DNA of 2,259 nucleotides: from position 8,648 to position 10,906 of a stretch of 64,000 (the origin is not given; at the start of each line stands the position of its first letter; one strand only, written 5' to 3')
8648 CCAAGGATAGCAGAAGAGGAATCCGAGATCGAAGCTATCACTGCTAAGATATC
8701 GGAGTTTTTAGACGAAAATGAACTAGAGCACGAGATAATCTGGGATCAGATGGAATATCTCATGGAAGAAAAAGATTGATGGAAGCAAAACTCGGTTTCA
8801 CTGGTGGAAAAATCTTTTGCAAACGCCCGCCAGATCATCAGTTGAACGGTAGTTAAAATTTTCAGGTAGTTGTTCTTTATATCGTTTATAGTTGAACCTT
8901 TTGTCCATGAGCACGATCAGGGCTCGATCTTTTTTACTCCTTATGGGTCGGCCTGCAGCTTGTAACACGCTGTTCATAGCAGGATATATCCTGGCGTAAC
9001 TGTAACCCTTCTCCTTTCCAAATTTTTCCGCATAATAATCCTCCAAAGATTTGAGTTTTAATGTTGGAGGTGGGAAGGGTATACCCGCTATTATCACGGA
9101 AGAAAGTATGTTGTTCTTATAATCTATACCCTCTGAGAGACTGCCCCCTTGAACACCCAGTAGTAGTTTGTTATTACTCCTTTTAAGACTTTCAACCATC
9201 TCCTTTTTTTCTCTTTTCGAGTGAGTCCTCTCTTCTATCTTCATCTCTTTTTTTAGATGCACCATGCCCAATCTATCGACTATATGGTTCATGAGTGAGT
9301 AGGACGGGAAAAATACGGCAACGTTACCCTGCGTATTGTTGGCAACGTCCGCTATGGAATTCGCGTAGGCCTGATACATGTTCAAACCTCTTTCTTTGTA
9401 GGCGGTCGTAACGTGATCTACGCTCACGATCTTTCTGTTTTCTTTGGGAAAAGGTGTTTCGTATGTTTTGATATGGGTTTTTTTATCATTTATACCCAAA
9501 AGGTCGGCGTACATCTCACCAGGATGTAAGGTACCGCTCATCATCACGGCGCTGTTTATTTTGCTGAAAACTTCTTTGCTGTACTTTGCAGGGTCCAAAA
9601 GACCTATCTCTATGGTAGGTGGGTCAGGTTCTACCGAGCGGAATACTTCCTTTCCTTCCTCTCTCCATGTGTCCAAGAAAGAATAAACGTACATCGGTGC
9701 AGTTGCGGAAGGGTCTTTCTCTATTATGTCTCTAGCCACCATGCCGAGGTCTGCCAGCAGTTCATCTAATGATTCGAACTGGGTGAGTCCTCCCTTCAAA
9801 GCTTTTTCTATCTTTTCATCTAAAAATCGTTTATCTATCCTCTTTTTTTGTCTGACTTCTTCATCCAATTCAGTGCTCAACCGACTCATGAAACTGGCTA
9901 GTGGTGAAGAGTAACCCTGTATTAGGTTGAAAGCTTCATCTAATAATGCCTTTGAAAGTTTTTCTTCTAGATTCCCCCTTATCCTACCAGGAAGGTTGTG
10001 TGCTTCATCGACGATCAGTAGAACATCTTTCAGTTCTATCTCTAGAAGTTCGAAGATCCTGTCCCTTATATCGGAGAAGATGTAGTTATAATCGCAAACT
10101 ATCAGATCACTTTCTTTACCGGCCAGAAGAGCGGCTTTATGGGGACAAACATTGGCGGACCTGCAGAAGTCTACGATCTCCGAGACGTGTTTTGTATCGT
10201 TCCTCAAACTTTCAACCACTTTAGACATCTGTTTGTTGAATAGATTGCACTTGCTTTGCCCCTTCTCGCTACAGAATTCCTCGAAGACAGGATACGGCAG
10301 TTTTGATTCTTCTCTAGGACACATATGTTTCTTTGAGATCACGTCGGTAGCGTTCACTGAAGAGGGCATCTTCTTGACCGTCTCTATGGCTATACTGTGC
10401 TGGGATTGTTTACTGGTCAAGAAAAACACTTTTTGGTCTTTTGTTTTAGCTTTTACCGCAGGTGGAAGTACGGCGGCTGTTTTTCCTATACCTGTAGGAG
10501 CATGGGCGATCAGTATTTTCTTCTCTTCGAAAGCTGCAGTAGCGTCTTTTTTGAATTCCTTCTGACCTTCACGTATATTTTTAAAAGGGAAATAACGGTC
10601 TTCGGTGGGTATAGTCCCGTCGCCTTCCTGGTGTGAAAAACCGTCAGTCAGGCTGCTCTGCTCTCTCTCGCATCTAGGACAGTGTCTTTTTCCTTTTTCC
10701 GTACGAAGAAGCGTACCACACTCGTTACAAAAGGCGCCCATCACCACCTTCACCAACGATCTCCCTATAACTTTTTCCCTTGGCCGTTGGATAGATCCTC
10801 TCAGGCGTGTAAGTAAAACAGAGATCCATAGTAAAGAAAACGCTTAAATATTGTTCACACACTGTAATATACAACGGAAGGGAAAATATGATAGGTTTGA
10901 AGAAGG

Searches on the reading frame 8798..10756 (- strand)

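Call 7: search_protein_families(library=pfam, proteins=[window:8798-10756:-], max_evalue=0.001)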
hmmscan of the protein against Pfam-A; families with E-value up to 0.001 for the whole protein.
window:8798-10756:- (652 aa): 5 families
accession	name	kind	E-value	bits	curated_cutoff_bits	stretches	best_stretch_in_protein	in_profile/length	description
PF13307.12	Helicase_C_2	-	3.1e-42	145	25.3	1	469-634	2-167/170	Helicase C-terminal domain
PF06733.21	DEAD_2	-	1.3e-15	58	21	1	121-269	10-169/172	DEAD_2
PF06777.17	HBB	-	1.9e-14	54.2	30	1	280-455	15-190/190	Helical and beta-bridge domain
PF00270.35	DEAD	-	4e-09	36.9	26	0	70-115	5-53/167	DEAD/DEAH box helicase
PF04851.21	ResIII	-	7.3e-07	29.7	22.5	1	60-258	3-141/164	Type III restriction enzyme, res subunit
